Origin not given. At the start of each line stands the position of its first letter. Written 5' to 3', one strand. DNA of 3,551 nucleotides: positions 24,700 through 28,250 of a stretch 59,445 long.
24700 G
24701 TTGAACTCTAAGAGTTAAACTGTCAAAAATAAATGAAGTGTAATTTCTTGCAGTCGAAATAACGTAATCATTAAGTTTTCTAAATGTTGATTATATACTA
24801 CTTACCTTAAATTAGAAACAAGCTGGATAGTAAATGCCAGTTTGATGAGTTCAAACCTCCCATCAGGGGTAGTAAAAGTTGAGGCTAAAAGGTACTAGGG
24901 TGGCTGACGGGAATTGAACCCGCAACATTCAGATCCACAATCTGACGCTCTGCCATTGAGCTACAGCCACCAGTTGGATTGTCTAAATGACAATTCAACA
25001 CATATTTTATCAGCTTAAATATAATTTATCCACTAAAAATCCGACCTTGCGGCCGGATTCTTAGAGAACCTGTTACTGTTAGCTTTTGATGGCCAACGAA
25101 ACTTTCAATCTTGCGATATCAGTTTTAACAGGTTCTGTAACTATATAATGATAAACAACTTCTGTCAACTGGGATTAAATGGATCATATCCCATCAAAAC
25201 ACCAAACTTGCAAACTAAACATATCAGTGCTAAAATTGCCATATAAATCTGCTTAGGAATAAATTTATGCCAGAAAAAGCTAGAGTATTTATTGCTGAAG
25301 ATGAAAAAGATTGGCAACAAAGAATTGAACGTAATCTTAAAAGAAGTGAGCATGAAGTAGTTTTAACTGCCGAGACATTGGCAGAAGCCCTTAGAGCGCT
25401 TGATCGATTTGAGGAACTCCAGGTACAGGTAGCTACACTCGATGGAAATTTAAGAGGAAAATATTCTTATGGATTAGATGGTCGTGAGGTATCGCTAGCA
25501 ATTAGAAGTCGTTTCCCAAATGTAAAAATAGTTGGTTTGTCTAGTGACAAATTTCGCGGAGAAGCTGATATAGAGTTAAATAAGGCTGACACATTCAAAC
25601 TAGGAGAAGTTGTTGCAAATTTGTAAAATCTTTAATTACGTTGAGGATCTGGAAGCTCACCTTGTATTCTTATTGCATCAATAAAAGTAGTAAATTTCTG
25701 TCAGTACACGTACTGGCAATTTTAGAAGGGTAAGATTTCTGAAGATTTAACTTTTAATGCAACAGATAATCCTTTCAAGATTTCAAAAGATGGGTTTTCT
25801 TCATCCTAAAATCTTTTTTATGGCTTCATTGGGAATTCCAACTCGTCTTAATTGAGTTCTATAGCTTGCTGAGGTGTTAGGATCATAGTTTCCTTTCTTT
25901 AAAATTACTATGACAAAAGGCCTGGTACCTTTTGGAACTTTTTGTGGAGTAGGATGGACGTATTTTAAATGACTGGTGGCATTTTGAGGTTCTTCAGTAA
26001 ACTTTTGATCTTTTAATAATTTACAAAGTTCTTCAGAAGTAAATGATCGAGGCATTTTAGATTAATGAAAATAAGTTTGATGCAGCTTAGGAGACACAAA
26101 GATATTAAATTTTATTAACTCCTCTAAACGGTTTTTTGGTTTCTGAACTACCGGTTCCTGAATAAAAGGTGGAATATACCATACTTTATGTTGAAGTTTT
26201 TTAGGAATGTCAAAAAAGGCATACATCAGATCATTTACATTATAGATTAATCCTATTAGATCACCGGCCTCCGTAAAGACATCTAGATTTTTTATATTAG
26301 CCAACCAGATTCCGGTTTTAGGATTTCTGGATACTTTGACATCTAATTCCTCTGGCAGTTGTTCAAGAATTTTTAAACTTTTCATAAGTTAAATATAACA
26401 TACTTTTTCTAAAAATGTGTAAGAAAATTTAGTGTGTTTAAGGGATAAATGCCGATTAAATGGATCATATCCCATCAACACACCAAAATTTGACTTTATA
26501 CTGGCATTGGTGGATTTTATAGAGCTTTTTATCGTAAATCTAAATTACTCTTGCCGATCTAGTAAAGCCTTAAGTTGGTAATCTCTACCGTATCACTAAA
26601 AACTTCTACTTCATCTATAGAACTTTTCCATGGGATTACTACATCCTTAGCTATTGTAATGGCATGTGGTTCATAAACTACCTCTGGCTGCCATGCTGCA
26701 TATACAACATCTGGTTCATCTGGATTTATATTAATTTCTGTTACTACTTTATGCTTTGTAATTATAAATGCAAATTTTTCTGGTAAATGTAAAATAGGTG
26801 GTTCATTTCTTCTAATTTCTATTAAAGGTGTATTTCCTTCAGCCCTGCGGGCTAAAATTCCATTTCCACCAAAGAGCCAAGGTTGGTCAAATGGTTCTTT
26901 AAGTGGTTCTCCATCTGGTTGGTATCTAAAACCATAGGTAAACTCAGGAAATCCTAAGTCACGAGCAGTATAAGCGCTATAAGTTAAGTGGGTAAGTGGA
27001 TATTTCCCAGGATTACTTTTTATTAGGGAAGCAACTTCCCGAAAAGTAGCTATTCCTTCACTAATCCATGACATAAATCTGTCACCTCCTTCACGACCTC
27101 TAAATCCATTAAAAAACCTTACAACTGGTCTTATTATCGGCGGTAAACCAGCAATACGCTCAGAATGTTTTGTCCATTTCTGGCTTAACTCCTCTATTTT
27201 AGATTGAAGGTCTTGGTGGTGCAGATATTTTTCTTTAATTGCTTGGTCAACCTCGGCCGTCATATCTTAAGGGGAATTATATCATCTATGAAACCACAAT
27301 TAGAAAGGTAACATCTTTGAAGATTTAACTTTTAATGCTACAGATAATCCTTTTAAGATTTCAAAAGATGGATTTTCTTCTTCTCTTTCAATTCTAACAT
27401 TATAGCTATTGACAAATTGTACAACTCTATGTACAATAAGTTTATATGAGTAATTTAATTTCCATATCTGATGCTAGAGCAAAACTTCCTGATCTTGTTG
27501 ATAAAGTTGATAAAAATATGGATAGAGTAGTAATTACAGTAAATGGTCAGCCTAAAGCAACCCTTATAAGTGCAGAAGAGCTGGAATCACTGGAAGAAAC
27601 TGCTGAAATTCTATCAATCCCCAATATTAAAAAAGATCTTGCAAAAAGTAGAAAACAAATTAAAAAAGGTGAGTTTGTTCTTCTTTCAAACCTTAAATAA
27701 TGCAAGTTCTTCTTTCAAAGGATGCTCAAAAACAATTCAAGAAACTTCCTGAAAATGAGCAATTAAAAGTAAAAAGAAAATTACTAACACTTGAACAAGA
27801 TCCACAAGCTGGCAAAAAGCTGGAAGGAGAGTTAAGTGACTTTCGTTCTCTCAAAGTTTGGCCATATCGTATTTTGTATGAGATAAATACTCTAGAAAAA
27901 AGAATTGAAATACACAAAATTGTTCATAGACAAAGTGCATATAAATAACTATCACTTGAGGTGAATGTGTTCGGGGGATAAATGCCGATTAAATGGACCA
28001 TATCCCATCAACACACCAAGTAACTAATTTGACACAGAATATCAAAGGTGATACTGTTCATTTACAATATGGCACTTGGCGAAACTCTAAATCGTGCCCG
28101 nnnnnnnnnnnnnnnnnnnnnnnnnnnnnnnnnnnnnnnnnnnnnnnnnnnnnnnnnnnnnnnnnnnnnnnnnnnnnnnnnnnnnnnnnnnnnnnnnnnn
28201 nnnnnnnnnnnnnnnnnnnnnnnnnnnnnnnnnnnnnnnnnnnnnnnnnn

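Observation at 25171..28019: Periodic mini-cassette array: [repeat A - cargo - XRE remnant - TA pair] x2 - repeat A, with no recombinase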

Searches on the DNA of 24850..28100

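Call 30: search_rna_families(source=window, start=24850, end=28100, threshold=evalue, max_evalue=10)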
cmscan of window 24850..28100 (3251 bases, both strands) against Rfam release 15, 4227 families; matches with E-value up to 10: 11.
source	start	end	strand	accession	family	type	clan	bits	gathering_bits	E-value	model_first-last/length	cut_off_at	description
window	24899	24970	-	RF00005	tRNA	Gene; tRNA;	CL00001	71.6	29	5.7e-15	1-71/71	no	tRNA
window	26420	26498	-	RF01912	mir-2807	Gene; miRNA;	-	25.2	54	0.95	1-84/84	no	mir-2807 microRNA precursor family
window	27786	27866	+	RF02183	ST7-OT3_1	Gene; lncRNA;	-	22.5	50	1.5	1-79/79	no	ST7 overlapping transcript 3 conserved region 1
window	25488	25632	-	RF02123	FTX_4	Gene; lncRNA;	-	21.3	80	3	1-141/141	no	FTX transcript, XIST regulator conserved region 4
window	24898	24970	+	RF04354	Plastid-ycf2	Cis-reg;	-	20.9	65.7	0.55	1-75/75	no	Plastid-ycf2 5UTR RNA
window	25031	25101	-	RF02059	STnc50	Gene; sRNA;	-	19.7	55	6.3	1-84/84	no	Salmonella enterica sRNA STnc40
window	24900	24970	-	RF01684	mascRNA-menRNA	Gene;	-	19.6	42.5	1.4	1-56/56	no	MALAT1-associated small cytoplasmic RNA/MEN beta RNA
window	27461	27522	+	RF00069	SNORD24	Gene; snRNA; snoRNA; CD-box;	-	19.5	41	9.3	1-76/76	no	Small nucleolar RNA SNORD24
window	25032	25104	-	RF00106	RNAI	Gene; antisense;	-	17.9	47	4.4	1-102/102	no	RNAI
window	25035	25092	-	RF01519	CC0196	Gene; sRNA;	-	15.2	35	4.5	1-58/58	no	Caulobacter sRNA CC0196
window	27611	27641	-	RF02219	ZNRD1-AS1_2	Gene; lncRNA;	-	14.6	60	2.9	1-76/76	no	ZNRD1 antisense RNA 1 conserved region 2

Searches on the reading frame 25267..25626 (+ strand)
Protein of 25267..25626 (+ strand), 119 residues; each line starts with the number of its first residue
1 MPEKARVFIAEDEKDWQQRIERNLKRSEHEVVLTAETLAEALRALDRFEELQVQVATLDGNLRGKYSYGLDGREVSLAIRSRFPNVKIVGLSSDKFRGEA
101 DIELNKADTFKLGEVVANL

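Call 8: search_protein_families(library=pfam, proteins=[window:25267-25626:+], max_evalue=0.01)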
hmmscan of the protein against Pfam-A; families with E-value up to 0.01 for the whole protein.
window:25267-25626:+ (119 aa): 1 family
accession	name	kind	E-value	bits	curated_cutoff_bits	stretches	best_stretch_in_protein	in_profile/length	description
PF00072.30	Response_reg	-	1.8e-06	28.6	30.2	1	7-94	1-79/111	Response regulator receiver domain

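Call 13: find_encoding_contigs(protein=window:25267-25626:+, flank=10000, max_places=10)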
Protein window:25267-25626:+ (119 aa): 1 contig read that carries it; 1 place shown.
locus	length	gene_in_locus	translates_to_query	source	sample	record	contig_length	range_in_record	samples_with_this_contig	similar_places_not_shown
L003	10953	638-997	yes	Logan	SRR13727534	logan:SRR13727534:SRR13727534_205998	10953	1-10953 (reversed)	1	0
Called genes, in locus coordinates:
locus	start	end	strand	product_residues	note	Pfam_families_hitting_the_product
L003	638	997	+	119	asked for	PF00072:Response_reg (weak)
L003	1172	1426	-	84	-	-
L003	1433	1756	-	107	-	-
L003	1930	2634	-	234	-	-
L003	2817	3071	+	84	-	PF02604:PhdYeFM_antitox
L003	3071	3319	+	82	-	PF05016:ParE_toxin, PF15781:ParE-like_toxin (weak)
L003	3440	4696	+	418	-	-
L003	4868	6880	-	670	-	PF13620:CarboxypepD_reg (faint), PF17210:SdrD_B, PF17802:SpaA (faint), PF22904:NOMO1-like_2nd (faint), PF17210:SdrD_B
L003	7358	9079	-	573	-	-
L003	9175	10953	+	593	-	?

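Call 77: search_protein_families(library=ncbifam, proteins=[window:25267-25626:+], max_evalue=0.1)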
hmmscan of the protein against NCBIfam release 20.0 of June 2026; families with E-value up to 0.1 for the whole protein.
window:25267-25626:+ (119 aa): 5 families
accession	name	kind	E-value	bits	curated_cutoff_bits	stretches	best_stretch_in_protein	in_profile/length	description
NF046022.1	RespRegCpdRBruc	equivalog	0.0036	17.3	180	1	5-89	2-77/120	cell cycle two-component system response regulator CpdR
NF009971.0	PRK13435.1-2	subfamily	0.041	13.7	151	1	6-47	2-43/141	response regulator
NF041734.1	resp_reg_RppA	equivalog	0.066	12.6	250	1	6-63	2-57/229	two-component system response regulator RppA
NF001965.0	PRK00742.1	subfamily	0.091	11.9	293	1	4-61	3-58/357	chemotaxis-specific protein-glutamate methyltransferase CheB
NF050185.1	BflmRegBacAPseudo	equivalog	0.1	12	300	0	17-61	46-94/206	biofilm formation regulator BacA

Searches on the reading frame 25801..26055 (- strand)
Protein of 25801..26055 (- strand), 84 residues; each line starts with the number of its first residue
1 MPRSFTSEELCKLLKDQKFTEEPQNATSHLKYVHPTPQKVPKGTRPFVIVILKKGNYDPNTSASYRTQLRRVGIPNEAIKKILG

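Call 8: search_protein_families(library=pfam, proteins=[window:25801-26055:-], max_evalue=0.01)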
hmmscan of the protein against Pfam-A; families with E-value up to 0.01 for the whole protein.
window:25801-26055:- (84 aa): 1 family
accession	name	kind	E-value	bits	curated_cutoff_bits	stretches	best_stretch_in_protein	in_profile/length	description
PF07927.17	HicA_toxin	-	0.0022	18.5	27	1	8-39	2-32/58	HicA toxin of bacterial toxin-antitoxin,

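Call 77: search_protein_families(library=ncbifam, proteins=[window:25801-26055:-], max_evalue=0.1)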
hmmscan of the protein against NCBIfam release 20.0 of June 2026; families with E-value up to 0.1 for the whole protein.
window:25801-26055:- (84 aa): 0 families

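Call 80: search_solved_structures(query=window:25801-26055:-, max_evalue=10)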
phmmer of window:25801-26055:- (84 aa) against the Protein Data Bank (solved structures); distinct sequences matched with E-value up to 10: 0.

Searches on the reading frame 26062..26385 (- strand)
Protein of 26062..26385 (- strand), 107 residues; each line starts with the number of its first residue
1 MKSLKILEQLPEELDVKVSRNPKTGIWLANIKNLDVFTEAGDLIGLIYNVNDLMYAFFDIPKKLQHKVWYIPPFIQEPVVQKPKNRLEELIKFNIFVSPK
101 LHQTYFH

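Call 8: search_protein_families(library=pfam, proteins=[window:26062-26385:-], max_evalue=0.01)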
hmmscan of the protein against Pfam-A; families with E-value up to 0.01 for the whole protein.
window:26062-26385:- (107 aa): 0 families

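Call 77: search_protein_families(library=ncbifam, proteins=[window:26062-26385:-], max_evalue=0.1)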
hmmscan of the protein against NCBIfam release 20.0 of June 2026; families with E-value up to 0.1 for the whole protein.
window:26062-26385:- (107 aa): 0 families

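Call 85: find_homologous_proteins(query=window:26062-26385:-, max_evalue=0.001)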
Query window:26062-26385:- (107 aa): 22 proteins with E <= 0.001 among 25 candidates.
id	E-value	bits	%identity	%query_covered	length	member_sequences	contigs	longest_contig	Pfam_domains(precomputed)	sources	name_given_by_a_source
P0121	1.9e-57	210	87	100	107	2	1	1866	-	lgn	-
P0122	1.5e-54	201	83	100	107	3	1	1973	-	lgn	-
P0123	1.8e-54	200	82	100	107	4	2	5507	-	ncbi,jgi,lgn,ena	-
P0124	1.9e-54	200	82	100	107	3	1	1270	-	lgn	-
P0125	2.1e-54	200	83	100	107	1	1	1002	-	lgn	-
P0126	2.9e-54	200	83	100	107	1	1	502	-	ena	-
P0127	7.7e-54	198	83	100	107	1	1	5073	-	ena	-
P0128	7.9e-53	195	81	100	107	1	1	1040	-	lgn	-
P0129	1.4e-49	184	79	100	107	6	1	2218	-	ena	-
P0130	3.8e-49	183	76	100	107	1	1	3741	-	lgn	-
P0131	5.7e-48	179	76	100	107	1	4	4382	-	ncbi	-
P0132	1.7e-47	178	75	100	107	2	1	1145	-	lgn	-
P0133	8.6e-47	176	74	100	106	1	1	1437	-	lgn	-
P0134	1.2e-46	175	74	100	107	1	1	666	-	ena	-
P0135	3.8e-46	173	73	100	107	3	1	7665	-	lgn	-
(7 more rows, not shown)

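Call 86: find_encoding_contigs(protein=P0135, flank=8000, max_places=4)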
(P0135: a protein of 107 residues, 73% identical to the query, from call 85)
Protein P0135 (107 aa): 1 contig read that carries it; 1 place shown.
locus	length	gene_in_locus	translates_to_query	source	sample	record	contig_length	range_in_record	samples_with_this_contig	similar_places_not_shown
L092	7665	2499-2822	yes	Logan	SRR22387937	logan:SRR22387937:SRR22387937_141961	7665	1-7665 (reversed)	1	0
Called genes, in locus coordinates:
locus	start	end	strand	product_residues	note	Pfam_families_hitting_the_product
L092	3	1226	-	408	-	?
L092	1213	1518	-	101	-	PF00239:Resolvase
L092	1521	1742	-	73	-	-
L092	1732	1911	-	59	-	PF07764:Omega_Repress (weak)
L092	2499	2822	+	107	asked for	-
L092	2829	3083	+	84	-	-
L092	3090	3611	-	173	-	-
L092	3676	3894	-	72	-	PF12844:HTH_19 (weak), PF13443:HTH_26 (faint), PF01381:HTH_3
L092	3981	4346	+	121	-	-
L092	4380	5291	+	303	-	-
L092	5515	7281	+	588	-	-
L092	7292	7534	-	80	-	-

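Call 87: find_encoding_contigs(protein=P0123, flank=8000, max_places=4)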
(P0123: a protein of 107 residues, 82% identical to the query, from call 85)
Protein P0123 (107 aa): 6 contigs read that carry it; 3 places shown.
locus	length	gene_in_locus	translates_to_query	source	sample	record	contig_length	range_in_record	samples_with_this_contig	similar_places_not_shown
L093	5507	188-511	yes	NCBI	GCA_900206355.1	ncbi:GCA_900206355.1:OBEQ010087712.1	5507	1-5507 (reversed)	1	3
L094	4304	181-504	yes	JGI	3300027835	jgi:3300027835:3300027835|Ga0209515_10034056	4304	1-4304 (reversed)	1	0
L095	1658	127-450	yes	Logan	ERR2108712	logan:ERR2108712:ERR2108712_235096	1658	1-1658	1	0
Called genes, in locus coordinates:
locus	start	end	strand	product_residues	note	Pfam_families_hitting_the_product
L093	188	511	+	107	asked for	-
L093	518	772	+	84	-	-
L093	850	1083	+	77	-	PF11680:DUF3276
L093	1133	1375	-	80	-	PF10049:DUF2283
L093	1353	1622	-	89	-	-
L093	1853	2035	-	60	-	-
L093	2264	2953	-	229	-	-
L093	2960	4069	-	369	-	PF04545:Sigma70_r4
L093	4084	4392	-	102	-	PF00338:Ribosomal_S10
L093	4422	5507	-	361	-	?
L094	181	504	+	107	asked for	-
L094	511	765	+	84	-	-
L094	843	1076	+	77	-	PF11680:DUF3276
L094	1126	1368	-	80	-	PF10049:DUF2283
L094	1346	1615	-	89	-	-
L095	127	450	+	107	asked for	-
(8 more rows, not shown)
